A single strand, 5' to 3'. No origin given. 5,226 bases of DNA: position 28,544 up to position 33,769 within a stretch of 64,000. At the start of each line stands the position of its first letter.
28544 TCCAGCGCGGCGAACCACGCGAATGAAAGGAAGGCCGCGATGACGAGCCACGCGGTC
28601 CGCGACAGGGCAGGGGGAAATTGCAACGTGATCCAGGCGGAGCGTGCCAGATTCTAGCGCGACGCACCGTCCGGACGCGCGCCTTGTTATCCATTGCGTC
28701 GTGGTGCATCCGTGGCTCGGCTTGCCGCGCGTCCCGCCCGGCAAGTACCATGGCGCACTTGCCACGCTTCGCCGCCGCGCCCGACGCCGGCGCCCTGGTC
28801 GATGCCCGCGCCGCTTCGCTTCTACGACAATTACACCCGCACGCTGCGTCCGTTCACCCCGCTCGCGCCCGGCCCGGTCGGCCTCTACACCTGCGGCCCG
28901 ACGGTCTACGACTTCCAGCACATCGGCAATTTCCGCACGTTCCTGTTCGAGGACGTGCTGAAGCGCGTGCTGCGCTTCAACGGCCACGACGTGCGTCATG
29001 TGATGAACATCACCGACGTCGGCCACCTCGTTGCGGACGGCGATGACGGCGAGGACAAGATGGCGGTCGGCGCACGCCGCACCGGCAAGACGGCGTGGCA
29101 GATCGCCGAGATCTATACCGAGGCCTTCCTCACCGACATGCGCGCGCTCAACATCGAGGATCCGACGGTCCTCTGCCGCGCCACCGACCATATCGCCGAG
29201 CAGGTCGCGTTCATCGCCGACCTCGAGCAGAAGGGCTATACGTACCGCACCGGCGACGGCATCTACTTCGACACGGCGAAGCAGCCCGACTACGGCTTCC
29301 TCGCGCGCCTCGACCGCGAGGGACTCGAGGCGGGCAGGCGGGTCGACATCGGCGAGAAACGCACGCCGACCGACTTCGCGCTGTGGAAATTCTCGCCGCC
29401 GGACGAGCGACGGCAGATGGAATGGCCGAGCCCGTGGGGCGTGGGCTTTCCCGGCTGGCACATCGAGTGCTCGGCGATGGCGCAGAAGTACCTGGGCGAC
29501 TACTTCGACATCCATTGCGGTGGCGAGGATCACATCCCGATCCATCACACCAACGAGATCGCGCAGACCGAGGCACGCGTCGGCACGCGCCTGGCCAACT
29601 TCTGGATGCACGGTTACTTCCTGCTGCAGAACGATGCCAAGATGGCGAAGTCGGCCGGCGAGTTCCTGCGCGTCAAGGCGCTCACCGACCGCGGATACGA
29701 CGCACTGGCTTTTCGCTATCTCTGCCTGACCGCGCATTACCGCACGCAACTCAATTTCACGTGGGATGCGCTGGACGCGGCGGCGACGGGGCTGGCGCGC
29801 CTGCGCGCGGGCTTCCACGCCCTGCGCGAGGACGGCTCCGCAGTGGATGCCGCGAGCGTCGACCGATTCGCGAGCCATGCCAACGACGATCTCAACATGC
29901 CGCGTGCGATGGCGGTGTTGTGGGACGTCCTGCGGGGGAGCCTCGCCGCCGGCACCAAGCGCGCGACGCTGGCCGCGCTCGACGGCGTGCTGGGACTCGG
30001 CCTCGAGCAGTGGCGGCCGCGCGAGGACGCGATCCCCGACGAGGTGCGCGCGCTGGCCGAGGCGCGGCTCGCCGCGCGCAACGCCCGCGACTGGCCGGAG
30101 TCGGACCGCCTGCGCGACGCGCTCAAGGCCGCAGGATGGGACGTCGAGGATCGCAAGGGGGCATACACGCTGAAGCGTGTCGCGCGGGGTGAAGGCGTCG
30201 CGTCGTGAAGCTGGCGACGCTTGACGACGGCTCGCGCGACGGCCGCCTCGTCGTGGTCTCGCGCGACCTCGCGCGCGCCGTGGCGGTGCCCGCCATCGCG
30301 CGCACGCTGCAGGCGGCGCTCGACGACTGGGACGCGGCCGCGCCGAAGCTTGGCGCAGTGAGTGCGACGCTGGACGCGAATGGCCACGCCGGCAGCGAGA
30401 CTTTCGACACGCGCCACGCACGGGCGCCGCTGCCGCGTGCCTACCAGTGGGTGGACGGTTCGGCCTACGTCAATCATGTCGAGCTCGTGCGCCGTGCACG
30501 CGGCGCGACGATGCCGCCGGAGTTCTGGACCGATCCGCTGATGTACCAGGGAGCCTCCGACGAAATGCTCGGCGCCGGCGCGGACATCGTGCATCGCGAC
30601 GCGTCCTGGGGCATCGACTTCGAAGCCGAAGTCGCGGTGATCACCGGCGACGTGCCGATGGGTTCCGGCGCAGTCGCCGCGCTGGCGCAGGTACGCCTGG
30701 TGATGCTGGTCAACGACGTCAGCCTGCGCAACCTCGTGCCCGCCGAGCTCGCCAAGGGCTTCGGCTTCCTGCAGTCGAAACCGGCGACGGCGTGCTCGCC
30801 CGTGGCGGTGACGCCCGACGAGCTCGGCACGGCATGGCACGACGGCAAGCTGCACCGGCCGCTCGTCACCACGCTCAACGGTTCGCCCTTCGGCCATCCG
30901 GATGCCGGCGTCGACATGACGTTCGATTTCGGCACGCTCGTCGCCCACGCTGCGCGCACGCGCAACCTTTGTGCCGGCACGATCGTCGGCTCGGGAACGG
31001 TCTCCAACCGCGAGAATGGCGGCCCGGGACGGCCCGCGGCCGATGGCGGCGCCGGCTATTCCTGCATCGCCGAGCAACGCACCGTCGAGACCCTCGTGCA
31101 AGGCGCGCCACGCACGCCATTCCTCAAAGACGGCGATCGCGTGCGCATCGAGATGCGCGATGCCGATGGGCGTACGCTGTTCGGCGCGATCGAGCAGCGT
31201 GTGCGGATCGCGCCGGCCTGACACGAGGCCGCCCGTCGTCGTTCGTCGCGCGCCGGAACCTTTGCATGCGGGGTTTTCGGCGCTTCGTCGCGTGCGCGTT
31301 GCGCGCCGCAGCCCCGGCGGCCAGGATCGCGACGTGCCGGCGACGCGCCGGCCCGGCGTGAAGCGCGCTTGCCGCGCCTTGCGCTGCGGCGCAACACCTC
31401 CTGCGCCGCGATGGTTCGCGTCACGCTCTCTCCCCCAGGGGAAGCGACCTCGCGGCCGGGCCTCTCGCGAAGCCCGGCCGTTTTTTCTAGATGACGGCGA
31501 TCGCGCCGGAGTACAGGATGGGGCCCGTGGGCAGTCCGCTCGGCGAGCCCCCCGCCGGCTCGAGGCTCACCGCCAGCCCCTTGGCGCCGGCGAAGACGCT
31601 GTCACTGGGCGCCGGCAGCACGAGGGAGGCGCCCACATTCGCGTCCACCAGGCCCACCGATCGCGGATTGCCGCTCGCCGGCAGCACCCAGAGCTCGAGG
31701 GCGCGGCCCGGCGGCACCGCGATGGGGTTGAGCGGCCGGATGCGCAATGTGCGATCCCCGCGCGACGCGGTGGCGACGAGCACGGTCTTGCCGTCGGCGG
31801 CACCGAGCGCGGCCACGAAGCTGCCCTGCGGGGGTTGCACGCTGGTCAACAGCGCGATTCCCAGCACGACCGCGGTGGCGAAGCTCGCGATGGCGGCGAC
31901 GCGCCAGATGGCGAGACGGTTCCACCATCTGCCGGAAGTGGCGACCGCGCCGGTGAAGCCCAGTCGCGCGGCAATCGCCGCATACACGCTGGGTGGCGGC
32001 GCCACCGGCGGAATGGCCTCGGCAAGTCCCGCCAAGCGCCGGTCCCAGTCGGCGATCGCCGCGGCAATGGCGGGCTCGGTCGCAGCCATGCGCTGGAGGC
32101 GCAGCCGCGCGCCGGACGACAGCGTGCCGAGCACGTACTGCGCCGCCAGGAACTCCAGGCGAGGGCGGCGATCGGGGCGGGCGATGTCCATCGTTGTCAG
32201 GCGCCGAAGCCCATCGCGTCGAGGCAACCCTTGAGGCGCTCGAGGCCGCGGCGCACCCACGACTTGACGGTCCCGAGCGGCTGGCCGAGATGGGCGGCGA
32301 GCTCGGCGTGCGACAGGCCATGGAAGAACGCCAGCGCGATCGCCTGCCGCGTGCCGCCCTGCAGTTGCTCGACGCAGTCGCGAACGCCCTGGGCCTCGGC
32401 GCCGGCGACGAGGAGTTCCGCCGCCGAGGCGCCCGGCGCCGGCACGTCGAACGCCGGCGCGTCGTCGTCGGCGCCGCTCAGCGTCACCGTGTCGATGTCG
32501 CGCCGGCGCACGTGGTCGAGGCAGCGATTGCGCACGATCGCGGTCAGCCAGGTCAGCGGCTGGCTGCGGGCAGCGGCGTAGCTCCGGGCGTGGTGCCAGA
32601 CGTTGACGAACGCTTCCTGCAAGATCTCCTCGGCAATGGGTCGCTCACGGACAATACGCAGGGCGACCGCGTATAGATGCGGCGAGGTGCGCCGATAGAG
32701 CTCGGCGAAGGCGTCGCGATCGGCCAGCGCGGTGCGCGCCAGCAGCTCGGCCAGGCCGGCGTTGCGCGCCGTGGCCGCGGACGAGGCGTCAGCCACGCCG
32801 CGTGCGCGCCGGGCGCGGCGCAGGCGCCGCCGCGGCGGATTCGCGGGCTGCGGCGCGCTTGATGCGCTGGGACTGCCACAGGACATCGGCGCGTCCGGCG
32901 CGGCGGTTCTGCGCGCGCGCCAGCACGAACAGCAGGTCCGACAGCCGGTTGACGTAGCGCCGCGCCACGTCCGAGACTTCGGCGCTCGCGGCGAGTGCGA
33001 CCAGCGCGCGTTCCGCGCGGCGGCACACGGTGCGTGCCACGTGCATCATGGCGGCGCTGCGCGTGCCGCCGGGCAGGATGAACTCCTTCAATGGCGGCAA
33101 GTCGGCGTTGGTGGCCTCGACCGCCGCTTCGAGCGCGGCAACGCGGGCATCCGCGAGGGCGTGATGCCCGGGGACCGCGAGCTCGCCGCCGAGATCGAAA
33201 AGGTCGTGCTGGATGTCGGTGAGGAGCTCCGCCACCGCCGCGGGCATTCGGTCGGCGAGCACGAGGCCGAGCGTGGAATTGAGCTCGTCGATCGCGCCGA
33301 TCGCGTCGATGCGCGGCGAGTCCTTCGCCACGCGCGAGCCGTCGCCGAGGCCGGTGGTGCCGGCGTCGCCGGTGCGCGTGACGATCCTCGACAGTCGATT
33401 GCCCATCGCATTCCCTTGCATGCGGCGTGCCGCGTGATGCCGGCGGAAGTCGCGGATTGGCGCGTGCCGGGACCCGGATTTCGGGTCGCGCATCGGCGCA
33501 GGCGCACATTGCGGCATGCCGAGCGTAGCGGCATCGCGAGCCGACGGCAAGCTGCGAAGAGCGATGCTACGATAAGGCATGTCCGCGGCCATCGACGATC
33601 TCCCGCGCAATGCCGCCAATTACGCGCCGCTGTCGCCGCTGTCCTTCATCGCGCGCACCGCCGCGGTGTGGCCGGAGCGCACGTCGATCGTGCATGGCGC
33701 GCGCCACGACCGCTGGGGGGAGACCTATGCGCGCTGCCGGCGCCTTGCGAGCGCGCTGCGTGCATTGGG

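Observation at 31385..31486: Unannotated sRNA candidate carrying a copy of the 16S anti-Shine-Dalgarno sequence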

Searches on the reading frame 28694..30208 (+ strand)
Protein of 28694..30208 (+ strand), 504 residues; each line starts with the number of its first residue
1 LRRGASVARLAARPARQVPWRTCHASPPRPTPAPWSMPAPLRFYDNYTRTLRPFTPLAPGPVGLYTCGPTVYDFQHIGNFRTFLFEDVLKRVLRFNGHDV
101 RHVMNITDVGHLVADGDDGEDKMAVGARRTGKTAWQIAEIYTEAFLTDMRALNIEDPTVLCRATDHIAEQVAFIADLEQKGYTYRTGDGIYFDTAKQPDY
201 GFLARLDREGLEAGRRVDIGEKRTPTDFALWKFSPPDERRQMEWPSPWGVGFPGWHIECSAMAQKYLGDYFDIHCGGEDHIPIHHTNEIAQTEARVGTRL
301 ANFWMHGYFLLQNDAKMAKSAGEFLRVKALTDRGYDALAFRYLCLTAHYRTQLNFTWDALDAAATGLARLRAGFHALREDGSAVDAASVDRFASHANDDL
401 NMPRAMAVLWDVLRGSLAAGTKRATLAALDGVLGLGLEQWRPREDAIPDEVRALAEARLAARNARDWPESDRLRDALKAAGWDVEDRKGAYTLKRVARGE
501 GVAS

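Call 8: search_protein_families(library=pfam, proteins=[window:28694-30208:+])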
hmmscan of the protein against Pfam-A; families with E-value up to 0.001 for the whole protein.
window:28694-30208:+ (504 aa): 4 families
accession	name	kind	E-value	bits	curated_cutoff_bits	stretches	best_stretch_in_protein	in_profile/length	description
PF01406.26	tRNA-synt_1e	-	4.7e-91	305.7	27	1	54-363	2-299/301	tRNA synthetases class I (C) catalytic domain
PF09334.17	tRNA-synt_1g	-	3.8e-09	36.2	20.1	1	74-197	13-127/391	tRNA synthetases class I (M)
PF23493.1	CysS_C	-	1.7e-05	25.2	23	1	446-489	3-46/51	Cysteinyl-tRNA ligase anticodon binding domain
PF01921.24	tRNA-synt_1f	-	0.00041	19.8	27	0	74-109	35-70/360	tRNA synthetases class I (K)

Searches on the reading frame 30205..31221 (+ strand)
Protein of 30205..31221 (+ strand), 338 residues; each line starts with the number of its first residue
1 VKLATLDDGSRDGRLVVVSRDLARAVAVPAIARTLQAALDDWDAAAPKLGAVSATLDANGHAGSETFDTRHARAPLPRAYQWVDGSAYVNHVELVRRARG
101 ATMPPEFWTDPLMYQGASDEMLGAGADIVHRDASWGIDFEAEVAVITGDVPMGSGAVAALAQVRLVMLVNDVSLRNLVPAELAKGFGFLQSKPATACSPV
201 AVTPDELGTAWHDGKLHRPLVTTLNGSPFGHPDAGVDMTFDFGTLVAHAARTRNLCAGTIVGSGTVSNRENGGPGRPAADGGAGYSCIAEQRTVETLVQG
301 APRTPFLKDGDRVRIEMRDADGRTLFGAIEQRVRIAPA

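Call 8: search_protein_families(library=pfam, proteins=[window:30205-31221:+])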
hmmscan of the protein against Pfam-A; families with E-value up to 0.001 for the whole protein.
window:30205-31221:+ (338 aa): 2 families
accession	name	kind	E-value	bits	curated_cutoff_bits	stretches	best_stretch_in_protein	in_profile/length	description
PF01557.24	FAA_hydrolase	-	1.1e-32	113.9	23.9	1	82-333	3-213/214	Fumarylacetoacetate (FAA) hydrolase C-terminal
PF18288.6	FAA_hydro_N_2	-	4.7e-28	97.9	25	1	1-78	1-78/78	Fumarylacetoacetase N-terminal domain 2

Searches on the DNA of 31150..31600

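Call 4: search_rna_families(source=window, start=31150, end=31600, threshold=evalue, max_evalue=10, show_alignments=3)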
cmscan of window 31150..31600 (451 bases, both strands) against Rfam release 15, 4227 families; matches with E-value up to 10: 5.
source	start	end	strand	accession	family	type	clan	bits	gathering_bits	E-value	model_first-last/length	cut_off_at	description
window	31421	31484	+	RF02833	Scr3202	Gene; sRNA;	-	21.5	52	0.79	1-95/95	no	Streptomyces RNA 3202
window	31424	31495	+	RF00519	suhB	Gene; sRNA;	CL00108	17.9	41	0.29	1-77/77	no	Makes More Granules Regulator RNA (mmgR)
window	31426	31485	+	RF02784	SorX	Gene; sRNA;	-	16.8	46.6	0.18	1-73/73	no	Singlet oxygen resistance RNA X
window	31415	31486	+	RF02868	ncS037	Gene; sRNA;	-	16.1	112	2.5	1-152/152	no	Burkholderia sRNA 37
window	31387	31487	+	RF02651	SorY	Gene; sRNA;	-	13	111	4.8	1-83/83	no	Singlet oxygen resistance RNA Y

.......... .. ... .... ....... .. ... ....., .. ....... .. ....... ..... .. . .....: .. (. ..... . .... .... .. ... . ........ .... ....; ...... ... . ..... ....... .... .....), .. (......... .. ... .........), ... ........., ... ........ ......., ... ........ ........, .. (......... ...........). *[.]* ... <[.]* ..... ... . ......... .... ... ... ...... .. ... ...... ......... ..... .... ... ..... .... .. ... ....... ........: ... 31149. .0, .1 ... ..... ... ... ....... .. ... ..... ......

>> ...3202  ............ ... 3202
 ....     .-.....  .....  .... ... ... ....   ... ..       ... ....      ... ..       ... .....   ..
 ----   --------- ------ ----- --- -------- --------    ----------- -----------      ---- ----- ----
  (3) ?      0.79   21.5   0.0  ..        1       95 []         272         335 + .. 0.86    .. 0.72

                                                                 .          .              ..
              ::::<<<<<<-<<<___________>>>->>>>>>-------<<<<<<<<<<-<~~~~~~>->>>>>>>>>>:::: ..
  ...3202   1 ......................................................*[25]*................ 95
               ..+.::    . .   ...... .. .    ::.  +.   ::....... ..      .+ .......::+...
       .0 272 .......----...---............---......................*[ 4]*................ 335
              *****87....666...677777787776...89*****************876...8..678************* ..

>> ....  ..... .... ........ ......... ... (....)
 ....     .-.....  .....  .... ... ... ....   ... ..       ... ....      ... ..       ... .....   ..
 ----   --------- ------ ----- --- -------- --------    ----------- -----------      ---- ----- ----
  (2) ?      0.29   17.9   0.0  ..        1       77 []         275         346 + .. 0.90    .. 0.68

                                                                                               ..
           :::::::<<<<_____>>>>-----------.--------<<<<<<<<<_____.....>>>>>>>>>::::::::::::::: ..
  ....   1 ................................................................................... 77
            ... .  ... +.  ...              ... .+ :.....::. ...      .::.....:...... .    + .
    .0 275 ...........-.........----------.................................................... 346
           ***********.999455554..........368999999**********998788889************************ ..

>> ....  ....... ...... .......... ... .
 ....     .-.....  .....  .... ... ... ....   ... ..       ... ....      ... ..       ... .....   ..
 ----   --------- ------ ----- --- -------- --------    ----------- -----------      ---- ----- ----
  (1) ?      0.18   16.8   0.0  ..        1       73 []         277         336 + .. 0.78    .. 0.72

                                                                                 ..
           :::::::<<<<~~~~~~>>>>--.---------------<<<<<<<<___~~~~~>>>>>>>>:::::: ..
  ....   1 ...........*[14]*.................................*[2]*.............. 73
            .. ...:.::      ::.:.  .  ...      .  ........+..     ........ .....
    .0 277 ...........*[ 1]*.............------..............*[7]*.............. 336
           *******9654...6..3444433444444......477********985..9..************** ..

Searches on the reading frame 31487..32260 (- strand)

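Call 8: search_protein_families(library=pfam, proteins=[window:31487-32260:-])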
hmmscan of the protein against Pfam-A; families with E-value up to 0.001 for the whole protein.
window:31487-32260:- (257 aa): 1 family
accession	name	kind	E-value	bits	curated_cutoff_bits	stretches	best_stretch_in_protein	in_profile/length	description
PF10099.14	RskA_C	-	7.8e-20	71.9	29.4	1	122-248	2-135/135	Anti-sigma-K factor rskA, C-terminal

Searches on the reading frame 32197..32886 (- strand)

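Call 8: search_protein_families(library=pfam, proteins=[window:32197-32886:-])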
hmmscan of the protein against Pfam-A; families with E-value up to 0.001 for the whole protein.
window:32197-32886:- (229 aa): 3 families
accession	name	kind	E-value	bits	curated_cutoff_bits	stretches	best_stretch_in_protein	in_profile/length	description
PF04542.20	Sigma70_r2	-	6e-17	61.6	24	1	63-130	1-69/71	Sigma-70 region 2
PF08281.18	Sigma70_r4_2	-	3.9e-12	46.1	25.7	1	168-218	4-54/54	Sigma-70, region 4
PF04545.22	Sigma70_r4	-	1.2e-08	34.8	24.1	1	174-219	4-49/50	Sigma-70, region 4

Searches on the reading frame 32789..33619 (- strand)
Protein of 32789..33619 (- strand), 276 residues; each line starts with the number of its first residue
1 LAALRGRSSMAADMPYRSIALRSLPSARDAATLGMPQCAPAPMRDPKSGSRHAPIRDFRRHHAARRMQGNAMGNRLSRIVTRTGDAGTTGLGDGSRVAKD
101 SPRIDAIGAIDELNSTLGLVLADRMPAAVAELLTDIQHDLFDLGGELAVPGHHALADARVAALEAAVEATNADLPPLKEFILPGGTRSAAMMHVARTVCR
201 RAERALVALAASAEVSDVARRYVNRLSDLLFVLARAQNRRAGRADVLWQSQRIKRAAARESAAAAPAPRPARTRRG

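Call 76: search_protein_families(library=pfam, proteins=[window:32789-33619:-])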
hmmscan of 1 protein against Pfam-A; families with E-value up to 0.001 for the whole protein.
window:32789-33619:- (276 aa): 1 family
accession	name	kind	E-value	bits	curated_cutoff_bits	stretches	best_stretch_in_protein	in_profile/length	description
PF01923.23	Cob_adeno_trans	-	1.7e-58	197.9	24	1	79-236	1-170/171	Cobalamin adenosyltransferase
